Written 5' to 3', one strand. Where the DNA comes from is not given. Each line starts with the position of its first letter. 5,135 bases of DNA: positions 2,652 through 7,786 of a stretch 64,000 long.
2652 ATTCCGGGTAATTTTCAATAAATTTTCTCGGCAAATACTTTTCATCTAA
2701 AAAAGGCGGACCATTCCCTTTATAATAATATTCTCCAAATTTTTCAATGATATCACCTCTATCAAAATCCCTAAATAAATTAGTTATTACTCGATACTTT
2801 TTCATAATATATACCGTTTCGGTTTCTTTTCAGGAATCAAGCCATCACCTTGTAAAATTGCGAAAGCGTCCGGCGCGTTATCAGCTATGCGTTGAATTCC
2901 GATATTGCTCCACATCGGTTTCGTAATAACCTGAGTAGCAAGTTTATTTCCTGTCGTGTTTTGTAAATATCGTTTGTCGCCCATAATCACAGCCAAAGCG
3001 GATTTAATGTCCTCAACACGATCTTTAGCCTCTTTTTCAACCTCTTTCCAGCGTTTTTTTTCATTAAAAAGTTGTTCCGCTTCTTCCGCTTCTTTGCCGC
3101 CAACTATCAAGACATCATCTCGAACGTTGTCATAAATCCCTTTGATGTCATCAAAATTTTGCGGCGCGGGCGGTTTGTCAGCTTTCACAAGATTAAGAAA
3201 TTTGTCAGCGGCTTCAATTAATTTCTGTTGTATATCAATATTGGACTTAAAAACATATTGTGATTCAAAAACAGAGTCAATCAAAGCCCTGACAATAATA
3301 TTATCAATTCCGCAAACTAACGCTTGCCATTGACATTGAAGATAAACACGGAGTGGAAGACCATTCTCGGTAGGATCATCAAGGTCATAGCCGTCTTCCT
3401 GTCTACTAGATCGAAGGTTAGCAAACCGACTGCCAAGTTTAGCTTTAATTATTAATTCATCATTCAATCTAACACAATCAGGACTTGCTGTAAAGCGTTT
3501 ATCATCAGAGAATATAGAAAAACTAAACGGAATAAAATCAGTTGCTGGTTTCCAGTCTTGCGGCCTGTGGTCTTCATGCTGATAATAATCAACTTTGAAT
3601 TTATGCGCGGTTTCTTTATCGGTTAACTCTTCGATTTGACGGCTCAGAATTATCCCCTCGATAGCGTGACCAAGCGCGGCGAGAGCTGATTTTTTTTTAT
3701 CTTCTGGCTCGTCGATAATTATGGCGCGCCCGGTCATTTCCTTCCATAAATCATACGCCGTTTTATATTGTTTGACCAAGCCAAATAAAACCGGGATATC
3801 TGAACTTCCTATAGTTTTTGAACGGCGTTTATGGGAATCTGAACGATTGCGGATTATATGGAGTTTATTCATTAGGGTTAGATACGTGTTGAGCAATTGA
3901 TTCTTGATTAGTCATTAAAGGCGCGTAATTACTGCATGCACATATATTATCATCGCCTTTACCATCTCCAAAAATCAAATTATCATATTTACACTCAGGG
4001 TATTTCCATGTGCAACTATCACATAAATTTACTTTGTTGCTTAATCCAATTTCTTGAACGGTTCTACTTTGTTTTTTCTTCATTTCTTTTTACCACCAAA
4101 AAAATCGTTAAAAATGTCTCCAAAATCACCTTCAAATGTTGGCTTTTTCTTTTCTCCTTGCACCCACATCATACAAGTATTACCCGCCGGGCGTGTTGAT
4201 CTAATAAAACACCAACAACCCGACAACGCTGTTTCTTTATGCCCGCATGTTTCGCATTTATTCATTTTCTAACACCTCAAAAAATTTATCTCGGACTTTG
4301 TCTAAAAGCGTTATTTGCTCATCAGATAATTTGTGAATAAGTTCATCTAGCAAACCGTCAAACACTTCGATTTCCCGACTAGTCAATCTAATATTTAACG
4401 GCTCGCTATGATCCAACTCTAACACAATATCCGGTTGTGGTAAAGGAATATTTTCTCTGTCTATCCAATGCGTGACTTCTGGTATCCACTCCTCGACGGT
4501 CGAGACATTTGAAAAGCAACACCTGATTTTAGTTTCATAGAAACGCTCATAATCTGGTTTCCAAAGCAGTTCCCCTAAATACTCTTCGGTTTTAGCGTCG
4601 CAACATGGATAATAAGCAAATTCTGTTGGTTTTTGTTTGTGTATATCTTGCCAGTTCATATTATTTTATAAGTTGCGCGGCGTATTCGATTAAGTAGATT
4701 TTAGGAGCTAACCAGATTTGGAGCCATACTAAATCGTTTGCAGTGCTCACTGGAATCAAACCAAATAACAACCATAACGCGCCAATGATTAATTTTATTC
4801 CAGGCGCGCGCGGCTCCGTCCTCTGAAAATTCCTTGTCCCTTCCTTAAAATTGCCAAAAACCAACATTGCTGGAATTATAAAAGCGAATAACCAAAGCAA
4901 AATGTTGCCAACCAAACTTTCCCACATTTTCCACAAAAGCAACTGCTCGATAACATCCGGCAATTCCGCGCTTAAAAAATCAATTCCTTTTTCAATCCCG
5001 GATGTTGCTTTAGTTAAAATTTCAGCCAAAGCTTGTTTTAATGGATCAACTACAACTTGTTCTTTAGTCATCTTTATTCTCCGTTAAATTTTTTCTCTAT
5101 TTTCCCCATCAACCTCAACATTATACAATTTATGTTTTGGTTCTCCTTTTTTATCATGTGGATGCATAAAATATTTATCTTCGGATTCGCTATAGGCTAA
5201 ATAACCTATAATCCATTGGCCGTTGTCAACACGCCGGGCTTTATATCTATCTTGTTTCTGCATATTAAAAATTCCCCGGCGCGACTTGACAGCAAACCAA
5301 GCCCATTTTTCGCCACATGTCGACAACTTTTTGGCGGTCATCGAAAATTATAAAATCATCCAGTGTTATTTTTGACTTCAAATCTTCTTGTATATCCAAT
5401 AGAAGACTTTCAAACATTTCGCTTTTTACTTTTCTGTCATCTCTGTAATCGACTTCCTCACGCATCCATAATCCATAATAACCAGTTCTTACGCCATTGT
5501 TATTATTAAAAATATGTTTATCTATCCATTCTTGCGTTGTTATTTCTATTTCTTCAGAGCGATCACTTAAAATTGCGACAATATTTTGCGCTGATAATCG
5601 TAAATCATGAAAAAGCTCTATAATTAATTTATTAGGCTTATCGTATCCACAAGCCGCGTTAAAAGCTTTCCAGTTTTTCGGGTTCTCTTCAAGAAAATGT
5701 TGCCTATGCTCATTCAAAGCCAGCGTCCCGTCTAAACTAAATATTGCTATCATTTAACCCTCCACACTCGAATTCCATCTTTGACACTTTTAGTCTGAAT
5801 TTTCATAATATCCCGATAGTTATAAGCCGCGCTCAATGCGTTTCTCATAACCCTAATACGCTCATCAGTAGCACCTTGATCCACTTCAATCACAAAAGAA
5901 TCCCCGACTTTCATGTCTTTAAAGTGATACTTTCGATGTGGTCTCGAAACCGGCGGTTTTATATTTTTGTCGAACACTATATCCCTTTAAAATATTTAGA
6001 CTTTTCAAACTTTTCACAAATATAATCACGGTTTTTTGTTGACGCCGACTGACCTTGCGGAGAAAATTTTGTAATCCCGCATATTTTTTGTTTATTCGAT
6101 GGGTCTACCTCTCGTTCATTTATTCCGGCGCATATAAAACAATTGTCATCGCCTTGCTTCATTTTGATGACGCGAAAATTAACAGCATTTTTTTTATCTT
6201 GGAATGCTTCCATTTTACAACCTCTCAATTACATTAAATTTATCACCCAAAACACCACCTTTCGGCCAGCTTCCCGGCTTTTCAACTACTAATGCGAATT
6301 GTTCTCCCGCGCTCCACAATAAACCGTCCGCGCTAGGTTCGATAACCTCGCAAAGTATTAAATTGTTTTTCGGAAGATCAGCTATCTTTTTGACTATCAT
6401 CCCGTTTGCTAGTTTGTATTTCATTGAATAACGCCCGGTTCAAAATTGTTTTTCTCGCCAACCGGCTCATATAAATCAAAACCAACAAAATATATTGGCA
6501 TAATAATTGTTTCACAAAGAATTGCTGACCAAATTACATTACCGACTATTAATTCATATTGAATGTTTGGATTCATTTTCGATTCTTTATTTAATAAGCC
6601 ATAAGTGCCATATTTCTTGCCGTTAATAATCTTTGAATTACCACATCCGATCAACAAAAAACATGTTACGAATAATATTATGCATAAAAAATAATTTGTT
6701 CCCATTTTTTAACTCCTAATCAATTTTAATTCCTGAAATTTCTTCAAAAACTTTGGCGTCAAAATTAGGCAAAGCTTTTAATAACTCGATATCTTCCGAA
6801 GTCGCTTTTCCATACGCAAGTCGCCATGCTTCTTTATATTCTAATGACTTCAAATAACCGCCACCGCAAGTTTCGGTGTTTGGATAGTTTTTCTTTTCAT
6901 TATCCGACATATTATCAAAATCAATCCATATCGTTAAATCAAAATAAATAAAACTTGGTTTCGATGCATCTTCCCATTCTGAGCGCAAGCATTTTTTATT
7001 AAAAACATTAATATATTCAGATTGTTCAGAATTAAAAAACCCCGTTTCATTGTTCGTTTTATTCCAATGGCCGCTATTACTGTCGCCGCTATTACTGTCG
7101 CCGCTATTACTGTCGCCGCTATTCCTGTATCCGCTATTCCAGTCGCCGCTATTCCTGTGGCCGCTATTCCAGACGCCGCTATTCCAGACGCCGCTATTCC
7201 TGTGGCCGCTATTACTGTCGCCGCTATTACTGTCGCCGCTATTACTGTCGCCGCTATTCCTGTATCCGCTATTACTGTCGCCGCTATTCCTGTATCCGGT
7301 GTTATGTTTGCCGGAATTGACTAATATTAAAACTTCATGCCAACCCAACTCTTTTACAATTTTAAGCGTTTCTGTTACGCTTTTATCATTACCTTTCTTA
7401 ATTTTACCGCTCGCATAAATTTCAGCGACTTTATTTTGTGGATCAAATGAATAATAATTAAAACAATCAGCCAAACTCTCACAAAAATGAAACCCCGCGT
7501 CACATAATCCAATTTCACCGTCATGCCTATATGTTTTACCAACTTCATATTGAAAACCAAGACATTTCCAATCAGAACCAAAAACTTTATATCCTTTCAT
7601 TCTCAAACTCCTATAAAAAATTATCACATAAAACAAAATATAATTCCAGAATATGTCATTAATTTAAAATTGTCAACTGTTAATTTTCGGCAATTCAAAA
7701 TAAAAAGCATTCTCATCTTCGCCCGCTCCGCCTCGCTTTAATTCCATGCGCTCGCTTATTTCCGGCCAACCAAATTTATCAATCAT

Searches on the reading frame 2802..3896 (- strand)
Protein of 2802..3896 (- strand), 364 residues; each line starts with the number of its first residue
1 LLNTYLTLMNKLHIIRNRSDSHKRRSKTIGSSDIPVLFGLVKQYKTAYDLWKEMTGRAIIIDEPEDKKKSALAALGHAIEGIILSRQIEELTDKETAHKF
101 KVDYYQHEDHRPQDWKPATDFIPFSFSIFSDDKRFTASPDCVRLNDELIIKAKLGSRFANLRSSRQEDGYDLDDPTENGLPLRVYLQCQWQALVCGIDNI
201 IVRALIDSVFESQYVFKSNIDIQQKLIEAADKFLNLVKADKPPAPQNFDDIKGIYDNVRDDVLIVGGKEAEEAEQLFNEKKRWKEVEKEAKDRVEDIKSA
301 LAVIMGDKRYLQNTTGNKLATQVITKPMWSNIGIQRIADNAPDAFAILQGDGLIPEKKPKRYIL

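Call 82: search_protein_families(library=pfam, proteins=[window:2802-3896:-], max_evalue=0.001)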
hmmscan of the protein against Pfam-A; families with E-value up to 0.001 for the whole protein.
window:2802-3896:- (364 aa): 1 family
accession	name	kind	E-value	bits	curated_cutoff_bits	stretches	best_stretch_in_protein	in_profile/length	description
PF09588.16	YqaJ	-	6.6e-10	39.9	22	1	23-197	4-149/150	YqaJ-like viral recombinase domain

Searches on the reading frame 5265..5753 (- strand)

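Call 82: search_protein_families(library=pfam, proteins=[window:5265-5753:-], max_evalue=0.001)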
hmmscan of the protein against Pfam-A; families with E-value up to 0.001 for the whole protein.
window:5265-5753:- (162 aa): 1 family
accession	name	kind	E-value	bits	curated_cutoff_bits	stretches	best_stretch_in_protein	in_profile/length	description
PF25109.1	HAD_PNKP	-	1.5e-26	93.7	27.6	1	3-162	4-143/143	Polynucleotide kinase PNKP phosphatase domain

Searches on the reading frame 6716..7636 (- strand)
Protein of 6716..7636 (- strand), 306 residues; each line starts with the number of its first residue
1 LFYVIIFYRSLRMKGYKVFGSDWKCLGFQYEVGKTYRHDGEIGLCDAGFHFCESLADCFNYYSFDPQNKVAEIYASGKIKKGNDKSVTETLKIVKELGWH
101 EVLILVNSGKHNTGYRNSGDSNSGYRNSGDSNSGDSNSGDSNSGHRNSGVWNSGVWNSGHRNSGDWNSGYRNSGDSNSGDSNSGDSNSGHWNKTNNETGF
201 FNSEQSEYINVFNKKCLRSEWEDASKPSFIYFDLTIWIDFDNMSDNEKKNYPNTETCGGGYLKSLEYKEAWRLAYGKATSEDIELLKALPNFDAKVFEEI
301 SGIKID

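Call 82: search_protein_families(library=pfam, proteins=[window:6716-7636:-], max_evalue=0.001)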
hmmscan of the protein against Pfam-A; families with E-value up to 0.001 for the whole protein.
window:6716-7636:- (306 aa): 2 families
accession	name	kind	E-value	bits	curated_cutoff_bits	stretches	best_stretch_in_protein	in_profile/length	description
PF24703.2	DUF7666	-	4.6e-32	110.8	27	1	13-103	1-93/95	Domain of unknown function (DUF7666)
PF01469.24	Pentapeptide_2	-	1.4e-16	60.5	26.4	3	137-174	2-39/40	Pentapeptide repeats (8 copies)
